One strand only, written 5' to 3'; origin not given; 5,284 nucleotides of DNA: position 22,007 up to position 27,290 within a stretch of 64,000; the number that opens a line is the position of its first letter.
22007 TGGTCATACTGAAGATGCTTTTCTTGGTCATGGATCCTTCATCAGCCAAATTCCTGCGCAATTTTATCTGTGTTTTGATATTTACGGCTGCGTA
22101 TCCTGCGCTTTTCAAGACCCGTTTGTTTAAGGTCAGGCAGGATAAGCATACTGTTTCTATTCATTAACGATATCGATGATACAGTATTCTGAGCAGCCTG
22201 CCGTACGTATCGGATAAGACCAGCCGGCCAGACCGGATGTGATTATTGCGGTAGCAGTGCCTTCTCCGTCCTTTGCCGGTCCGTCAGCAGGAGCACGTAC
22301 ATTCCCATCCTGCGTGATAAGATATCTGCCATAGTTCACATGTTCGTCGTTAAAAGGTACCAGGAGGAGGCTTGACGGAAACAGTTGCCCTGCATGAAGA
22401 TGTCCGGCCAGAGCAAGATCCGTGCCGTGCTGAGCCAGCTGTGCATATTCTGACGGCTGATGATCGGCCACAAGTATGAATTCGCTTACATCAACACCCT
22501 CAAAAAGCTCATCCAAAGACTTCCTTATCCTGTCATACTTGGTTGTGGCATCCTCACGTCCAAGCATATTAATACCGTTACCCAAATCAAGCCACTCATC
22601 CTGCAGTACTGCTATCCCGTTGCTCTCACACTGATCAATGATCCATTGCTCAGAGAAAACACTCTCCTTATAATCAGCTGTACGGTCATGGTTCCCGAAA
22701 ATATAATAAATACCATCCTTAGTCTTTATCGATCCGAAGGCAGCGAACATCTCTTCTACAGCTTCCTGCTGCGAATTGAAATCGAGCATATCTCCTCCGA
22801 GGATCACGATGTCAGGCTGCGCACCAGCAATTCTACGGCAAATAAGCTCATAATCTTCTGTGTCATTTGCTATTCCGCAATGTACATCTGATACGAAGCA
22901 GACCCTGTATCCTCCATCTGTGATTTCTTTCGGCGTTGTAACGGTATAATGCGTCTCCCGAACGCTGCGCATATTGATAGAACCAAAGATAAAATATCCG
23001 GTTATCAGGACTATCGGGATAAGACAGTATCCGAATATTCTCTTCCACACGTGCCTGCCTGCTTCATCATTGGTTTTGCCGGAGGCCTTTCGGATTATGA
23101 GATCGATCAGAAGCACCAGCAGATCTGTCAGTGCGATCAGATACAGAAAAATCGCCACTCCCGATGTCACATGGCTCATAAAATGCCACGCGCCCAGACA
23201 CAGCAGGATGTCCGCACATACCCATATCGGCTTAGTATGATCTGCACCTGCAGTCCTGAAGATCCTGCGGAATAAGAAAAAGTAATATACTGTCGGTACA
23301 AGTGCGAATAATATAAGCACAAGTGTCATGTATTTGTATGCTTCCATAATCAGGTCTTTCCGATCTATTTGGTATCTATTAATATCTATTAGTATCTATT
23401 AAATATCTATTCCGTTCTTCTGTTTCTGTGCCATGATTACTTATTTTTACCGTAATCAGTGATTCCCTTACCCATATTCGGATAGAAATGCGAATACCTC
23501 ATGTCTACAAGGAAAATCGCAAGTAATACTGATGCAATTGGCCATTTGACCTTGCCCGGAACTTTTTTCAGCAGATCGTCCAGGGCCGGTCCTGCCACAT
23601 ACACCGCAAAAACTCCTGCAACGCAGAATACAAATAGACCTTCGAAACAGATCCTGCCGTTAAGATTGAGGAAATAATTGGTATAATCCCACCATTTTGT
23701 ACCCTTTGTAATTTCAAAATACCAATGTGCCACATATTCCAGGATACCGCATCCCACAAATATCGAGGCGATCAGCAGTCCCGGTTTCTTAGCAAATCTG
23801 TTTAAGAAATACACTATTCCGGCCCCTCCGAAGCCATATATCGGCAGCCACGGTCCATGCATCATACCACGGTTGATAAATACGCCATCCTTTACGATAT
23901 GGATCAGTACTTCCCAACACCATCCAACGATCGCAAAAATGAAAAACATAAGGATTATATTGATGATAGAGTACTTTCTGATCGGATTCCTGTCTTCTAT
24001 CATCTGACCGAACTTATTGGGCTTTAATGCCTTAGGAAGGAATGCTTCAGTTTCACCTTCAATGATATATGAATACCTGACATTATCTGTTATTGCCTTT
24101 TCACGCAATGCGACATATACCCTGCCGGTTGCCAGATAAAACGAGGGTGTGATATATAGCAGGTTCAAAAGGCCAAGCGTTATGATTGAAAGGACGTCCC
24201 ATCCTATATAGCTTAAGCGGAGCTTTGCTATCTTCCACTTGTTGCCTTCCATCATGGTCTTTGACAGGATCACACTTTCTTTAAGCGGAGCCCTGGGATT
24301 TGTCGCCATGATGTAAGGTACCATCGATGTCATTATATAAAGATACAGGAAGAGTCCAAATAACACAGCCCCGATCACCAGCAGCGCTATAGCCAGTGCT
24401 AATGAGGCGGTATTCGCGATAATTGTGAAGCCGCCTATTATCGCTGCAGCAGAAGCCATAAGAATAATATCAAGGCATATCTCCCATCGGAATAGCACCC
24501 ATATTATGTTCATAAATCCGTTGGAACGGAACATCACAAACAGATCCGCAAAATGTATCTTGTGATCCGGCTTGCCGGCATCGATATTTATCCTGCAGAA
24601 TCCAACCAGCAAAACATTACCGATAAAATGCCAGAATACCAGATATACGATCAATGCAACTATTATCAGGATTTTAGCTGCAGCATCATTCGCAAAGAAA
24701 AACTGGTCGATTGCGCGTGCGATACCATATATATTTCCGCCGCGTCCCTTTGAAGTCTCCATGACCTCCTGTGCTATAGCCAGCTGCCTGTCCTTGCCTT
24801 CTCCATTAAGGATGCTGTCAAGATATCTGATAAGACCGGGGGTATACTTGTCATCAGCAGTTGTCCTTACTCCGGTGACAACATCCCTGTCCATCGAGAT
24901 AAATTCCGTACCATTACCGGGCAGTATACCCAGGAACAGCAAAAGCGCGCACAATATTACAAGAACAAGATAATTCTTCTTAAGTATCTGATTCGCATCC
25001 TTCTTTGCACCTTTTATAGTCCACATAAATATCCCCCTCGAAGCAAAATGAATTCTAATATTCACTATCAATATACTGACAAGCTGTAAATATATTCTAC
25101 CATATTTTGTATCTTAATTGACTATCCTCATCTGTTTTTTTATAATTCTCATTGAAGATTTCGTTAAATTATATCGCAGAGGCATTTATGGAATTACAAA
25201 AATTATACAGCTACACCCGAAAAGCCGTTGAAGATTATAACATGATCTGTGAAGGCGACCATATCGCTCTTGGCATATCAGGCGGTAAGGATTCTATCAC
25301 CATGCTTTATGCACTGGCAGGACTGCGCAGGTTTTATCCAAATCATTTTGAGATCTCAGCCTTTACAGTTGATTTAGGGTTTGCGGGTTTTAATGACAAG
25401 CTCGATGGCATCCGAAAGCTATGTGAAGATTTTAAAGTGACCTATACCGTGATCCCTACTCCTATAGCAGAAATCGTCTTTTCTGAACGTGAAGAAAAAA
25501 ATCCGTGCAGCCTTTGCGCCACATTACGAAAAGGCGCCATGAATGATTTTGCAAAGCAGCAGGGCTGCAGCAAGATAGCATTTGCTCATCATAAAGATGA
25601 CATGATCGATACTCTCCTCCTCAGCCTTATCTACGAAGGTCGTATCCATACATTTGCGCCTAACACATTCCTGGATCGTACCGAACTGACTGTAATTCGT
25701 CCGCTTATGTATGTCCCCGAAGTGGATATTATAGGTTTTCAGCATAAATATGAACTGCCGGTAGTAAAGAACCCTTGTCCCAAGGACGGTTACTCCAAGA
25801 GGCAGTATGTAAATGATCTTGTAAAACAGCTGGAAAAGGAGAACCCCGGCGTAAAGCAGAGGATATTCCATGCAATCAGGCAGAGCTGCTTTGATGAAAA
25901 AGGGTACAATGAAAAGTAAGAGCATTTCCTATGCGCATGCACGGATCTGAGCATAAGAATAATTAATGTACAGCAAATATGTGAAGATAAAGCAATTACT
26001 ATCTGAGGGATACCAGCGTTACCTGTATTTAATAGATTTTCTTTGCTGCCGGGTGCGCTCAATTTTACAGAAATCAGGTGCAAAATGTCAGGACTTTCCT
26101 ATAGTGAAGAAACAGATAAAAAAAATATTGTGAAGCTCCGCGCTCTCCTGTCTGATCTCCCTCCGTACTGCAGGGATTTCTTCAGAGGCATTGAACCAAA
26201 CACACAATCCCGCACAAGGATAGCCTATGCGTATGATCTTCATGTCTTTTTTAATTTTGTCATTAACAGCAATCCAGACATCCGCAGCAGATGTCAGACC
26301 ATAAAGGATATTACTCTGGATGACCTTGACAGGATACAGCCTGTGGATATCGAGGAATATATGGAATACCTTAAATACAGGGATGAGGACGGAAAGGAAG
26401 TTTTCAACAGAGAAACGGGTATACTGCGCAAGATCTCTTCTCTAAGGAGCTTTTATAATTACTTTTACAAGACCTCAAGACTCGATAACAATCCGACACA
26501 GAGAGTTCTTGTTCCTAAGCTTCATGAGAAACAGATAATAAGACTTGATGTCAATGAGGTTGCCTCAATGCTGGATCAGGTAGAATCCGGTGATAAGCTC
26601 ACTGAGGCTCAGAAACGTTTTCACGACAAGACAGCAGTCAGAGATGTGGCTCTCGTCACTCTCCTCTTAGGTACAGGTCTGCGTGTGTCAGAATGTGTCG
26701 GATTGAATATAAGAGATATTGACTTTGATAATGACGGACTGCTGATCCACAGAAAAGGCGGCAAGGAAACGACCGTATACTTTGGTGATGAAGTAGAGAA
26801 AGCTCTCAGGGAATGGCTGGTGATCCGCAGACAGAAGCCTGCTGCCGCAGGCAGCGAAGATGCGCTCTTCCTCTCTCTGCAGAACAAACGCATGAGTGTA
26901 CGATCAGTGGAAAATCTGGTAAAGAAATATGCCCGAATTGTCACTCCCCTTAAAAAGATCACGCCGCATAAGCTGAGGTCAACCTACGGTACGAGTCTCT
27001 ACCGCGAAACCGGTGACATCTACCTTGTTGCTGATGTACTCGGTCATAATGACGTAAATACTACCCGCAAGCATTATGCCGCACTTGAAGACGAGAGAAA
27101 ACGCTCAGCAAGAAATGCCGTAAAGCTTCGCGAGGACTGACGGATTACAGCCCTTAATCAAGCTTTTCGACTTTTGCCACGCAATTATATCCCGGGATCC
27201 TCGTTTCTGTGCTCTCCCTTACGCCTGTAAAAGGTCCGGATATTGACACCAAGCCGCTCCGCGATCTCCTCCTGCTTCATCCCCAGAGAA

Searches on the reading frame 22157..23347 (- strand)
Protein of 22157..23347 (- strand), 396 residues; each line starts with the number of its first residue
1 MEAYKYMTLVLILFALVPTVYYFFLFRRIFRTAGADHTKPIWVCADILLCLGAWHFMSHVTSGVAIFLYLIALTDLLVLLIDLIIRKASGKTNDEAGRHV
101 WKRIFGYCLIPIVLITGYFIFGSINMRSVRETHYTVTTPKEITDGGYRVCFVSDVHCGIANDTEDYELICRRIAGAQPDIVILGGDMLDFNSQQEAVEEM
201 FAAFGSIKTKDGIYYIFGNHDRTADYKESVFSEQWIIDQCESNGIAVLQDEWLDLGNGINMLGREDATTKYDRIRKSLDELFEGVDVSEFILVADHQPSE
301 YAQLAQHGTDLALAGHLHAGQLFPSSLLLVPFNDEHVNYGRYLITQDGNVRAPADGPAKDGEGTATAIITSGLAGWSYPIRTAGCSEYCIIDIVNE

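Call 45: search_protein_families(library=ncbifam, max_evalue=1e-10, proteins=[window:22157-23347:-])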
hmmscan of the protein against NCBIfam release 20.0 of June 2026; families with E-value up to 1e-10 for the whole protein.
window:22157-23347:- (396 aa): 1 family
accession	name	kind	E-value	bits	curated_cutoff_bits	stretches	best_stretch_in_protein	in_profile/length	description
NF033458.1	lipid_A_LpxG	equivalog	3.4e-12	46.3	350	0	124-226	21-123/321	UDP-2,3-diacylglucosamine diphosphatase LpxG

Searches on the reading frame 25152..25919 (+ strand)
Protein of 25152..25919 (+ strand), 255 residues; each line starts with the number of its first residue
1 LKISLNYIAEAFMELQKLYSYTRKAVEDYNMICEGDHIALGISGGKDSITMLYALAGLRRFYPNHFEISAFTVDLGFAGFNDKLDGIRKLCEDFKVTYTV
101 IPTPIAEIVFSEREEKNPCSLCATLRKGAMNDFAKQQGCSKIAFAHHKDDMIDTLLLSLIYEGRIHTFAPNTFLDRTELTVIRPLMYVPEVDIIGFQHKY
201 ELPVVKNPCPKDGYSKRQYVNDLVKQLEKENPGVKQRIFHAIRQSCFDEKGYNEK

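Call 45: search_protein_families(library=ncbifam, max_evalue=1e-10, proteins=[window:25152-25919:+])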
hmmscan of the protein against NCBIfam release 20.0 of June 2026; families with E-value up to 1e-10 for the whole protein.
window:25152-25919:+ (255 aa): 4 families
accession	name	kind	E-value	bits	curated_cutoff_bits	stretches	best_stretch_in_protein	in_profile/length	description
NF007972.0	PRK10696.1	equivalog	7.3e-59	199.5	272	1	16-244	22-250/295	tRNA 2-thiocytidine(32) synthetase TtcA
NF049949.1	tRNAsynTtuAPyrococ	equivalog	1e-17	64.3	450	1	20-240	32-251/292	tRNA-5-methyluridine(54) 2-sulfurtransferase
TIGR02432.1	lysidine_TilS_N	equivalog_domain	1.3e-17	64.4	93.6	1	38-218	2-181/189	tRNA lysidine(34) synthetase TilS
NF047749.1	tRNAThiolNcsA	equivalog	5.6e-17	61.8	500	1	38-239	56-272/322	tRNA 2-thiolation protein NcsA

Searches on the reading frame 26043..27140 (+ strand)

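Call 45: search_protein_families(library=ncbifam, max_evalue=1e-10, proteins=[window:26043-27140:+])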
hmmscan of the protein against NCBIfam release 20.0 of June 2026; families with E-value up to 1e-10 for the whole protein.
window:26043-27140:+ (365 aa): 10 families
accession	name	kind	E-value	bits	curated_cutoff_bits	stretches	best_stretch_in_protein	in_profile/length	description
NF003462.0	PRK05084.1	equivalog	2.1e-59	201.1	267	2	183-360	179-356/360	tyrosine recombinase XerS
TIGR02224.1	recomb_XerC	equivalog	3.3e-51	174.4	335.15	1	53-354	12-283/295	tyrosine recombinase XerC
NF040815.2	recomb_XerA_Arch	equivalog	6.5e-48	163.6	220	1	55-352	13-259/263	site-specific tyrosine recombinase/integron integrase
TIGR02225.1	recomb_XerD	equivalog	7.6e-46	156.7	329.6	1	83-342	28-269/290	site-specific tyrosine recombinase XerD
NF001399.0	PRK00283.1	subfamily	3e-44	151.4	279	1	79-354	33-289/300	tyrosine recombinase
NF002331.0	PRK01287.1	subfamily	3.5e-21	75.6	371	1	103-342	77-307/365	site-specific tyrosine recombinase XerC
TIGR02249.1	integrase_gron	subfamily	1.8e-19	70.2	265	0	202-262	119-180/315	integron integrase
NF007370.0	PRK09870.1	subfamily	1.3e-15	57.5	221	1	196-347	29-178/200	tyrosine-type DNA invertase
NF011946.0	PRK15417.1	equivalog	5.7e-14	52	435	0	302-343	270-311/337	integron integrase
NF007371.0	PRK09871.1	subfamily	2.2e-13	50.2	222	1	193-346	20-173/198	tyrosine-type DNA invertase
